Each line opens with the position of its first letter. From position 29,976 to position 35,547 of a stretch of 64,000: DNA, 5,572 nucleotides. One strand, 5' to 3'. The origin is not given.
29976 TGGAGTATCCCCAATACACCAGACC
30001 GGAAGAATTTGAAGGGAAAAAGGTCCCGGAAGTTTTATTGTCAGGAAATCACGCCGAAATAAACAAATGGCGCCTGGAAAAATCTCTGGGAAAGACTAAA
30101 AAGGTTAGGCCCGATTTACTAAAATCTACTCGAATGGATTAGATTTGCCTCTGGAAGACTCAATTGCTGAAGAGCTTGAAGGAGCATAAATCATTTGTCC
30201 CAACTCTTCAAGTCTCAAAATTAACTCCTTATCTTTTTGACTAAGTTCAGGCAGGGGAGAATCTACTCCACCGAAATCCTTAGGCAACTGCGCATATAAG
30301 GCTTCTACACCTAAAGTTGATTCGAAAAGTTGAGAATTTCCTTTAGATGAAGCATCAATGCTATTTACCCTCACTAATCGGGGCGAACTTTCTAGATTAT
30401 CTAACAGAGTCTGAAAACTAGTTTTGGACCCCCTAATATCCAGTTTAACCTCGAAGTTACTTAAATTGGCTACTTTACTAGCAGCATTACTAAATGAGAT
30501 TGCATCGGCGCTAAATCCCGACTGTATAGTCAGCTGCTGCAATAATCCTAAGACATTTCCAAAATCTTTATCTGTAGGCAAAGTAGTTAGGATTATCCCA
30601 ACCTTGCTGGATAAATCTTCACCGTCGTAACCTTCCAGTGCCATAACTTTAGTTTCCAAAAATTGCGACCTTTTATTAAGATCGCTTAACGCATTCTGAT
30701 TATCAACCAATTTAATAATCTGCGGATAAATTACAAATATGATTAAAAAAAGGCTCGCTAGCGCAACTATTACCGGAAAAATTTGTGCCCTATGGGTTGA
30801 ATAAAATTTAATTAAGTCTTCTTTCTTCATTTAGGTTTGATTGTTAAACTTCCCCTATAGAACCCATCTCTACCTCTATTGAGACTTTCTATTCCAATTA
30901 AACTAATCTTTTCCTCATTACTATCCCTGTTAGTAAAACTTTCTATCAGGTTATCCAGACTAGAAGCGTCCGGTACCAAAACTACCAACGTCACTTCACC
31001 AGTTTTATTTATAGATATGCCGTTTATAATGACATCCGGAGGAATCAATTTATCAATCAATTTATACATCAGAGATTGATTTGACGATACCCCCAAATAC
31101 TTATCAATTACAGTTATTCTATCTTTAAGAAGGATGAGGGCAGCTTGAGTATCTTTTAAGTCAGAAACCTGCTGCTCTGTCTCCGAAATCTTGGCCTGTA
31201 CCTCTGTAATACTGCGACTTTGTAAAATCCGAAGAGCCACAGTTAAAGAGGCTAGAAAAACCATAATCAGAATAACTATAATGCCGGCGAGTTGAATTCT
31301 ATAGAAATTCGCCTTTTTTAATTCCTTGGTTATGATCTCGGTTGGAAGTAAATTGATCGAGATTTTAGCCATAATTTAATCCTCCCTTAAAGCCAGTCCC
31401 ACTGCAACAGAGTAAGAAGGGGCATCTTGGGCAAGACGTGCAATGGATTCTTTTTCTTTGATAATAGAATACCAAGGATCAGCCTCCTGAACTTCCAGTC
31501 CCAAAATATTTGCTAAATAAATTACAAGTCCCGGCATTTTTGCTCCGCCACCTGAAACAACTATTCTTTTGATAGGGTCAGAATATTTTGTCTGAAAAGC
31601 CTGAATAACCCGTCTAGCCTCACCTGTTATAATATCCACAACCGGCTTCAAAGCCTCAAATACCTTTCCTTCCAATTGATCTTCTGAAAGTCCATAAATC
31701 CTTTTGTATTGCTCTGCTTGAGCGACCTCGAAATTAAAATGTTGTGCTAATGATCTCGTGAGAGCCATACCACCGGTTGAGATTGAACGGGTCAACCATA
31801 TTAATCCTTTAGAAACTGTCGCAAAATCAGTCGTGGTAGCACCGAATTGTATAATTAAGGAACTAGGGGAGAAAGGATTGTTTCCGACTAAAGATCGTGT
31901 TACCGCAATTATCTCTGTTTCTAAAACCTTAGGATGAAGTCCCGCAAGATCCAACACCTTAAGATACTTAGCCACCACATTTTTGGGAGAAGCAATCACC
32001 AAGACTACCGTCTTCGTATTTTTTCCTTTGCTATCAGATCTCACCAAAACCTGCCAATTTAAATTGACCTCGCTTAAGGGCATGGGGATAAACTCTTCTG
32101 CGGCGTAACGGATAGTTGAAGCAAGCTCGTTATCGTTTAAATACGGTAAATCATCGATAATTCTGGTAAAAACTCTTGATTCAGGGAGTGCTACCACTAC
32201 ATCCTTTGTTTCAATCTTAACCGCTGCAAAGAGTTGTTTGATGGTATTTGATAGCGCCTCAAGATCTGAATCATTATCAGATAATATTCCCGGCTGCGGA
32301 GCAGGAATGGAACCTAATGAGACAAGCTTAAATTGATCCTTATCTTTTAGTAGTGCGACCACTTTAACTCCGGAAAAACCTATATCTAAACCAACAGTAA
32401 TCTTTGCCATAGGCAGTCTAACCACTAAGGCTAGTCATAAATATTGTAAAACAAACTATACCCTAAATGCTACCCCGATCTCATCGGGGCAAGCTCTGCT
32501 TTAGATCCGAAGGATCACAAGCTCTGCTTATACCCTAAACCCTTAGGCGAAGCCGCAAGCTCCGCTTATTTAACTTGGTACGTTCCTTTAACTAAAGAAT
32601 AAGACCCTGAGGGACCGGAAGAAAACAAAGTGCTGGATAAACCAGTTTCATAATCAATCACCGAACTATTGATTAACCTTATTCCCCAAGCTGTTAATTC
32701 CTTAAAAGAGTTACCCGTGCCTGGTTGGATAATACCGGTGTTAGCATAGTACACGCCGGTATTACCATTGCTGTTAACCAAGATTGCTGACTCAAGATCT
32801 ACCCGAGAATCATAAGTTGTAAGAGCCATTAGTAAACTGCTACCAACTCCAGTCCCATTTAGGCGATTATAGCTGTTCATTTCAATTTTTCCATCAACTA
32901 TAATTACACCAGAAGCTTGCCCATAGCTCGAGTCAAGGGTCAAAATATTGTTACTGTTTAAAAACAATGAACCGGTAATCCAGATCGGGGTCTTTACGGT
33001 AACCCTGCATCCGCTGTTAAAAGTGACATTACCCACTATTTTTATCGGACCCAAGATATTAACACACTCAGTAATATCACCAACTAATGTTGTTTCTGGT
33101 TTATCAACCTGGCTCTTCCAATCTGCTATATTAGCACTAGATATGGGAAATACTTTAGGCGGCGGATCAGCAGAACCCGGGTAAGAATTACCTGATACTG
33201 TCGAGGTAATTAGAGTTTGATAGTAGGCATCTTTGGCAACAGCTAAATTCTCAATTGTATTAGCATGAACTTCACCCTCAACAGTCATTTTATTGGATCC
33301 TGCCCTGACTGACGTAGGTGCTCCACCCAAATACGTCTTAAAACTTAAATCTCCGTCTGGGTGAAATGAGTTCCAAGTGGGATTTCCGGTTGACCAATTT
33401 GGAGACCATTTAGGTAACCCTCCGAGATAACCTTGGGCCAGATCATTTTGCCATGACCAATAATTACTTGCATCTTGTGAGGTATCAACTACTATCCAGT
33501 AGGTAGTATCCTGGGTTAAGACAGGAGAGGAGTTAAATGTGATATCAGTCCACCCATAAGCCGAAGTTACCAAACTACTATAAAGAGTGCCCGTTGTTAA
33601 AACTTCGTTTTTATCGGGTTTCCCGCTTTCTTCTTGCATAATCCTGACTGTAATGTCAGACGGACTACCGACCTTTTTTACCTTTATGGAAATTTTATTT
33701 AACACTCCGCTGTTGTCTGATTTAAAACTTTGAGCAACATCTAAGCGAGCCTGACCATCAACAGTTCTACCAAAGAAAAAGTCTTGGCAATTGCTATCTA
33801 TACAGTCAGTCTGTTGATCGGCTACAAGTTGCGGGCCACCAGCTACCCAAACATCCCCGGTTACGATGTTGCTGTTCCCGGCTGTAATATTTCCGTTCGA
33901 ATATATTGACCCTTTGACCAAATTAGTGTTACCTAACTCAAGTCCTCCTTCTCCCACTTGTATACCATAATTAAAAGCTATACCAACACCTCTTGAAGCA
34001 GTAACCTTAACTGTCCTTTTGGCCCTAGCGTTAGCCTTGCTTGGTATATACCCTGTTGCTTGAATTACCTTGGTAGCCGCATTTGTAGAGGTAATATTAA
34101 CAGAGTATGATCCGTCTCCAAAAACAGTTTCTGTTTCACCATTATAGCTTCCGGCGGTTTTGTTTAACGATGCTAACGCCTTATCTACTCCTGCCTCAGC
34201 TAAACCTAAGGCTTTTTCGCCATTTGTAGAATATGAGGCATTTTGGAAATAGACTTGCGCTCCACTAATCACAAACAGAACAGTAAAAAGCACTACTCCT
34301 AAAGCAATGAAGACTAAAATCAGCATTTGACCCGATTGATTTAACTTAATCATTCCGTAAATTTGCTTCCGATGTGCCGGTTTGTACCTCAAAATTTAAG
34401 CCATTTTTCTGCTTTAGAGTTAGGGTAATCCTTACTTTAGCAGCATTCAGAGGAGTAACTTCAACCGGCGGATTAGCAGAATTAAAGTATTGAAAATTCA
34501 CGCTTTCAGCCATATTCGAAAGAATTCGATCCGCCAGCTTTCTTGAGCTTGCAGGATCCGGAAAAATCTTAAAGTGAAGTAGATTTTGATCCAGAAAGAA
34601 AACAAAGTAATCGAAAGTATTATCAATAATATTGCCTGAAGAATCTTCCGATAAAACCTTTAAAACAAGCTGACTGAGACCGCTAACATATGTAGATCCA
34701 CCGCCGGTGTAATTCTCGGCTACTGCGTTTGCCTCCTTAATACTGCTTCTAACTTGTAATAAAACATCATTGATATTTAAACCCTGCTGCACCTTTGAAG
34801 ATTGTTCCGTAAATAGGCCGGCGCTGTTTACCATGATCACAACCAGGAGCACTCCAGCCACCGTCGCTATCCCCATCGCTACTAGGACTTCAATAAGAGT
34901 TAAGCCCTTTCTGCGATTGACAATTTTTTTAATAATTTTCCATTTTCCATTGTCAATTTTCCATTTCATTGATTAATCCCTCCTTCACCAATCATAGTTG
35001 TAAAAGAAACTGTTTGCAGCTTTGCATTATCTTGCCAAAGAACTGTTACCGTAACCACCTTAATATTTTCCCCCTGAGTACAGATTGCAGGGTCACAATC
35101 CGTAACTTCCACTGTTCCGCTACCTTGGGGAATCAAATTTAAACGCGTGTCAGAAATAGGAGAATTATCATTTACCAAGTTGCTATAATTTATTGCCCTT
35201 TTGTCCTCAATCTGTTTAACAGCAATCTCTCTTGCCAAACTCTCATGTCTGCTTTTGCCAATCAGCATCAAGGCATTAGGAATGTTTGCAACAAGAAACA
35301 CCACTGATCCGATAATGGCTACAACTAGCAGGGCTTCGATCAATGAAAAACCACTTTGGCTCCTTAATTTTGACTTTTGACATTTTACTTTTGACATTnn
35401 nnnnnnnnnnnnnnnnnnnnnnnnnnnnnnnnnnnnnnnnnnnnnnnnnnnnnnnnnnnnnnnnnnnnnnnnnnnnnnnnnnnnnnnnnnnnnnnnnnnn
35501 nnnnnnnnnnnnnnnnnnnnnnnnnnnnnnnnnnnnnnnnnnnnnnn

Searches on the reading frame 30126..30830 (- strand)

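Call 9: search_protein_families(library=pfam, proteins=[window:30126-30830:-], max_evalue=0.01)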
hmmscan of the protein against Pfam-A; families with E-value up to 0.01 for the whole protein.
window:30126-30830:- (234 aa): 1 family
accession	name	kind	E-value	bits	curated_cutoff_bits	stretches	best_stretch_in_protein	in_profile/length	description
PF04350.18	PilO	-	1e-05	26.1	22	1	49-175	9-134/145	Pilus assembly protein, PilO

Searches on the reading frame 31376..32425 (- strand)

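Call 9: search_protein_families(library=pfam, proteins=[window:31376-32425:-], max_evalue=0.01)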
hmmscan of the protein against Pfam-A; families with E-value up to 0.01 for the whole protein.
window:31376-32425:- (349 aa): 5 families
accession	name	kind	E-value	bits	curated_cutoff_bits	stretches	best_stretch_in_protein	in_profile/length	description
PF11104.14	PilM_2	-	7.8e-53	180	27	1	12-348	1-339/340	Type IV pilus assembly protein PilM;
PF14450.12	FtsA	-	8.7e-13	49.2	31.8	1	191-343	2-127/127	Cell division protein FtsA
PF06723.19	MreB_Mbl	-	1.3e-08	34.5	27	1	253-320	240-310/327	MreB/Mbl protein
PF02782.22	FGGY_C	-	0.00011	22.5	27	1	269-315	134-180/198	FGGY family of carbohydrate kinases, C-terminal domain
PF25216.1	Volactin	-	0.0066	16.4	35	0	188-305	167-288/321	Volactin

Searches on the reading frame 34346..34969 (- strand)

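Call 9: search_protein_families(library=pfam, proteins=[window:34346-34969:-], max_evalue=0.01)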
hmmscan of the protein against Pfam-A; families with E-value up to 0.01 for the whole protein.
window:34346-34969:- (207 aa): 1 family
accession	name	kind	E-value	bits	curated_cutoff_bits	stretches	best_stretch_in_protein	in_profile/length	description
PF07963.17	N_methyl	-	2.8e-05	23.9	21.2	1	18-42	2-26/27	Prokaryotic N-terminal methylation motif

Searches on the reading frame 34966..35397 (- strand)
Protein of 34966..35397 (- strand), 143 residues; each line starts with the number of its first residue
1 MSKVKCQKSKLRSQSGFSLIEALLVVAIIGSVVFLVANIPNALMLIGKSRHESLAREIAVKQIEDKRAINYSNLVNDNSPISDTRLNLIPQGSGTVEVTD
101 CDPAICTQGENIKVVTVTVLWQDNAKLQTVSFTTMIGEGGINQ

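Call 9: search_protein_families(library=pfam, proteins=[window:34966-35397:-], max_evalue=0.01)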
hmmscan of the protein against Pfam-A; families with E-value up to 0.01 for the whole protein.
window:34966-35397:- (143 aa): 1 family
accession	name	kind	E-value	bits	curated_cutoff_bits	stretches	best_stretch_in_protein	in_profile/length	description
PF07963.17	N_methyl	-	5e-05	23.1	21.2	1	12-33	2-23/27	Prokaryotic N-terminal methylation motif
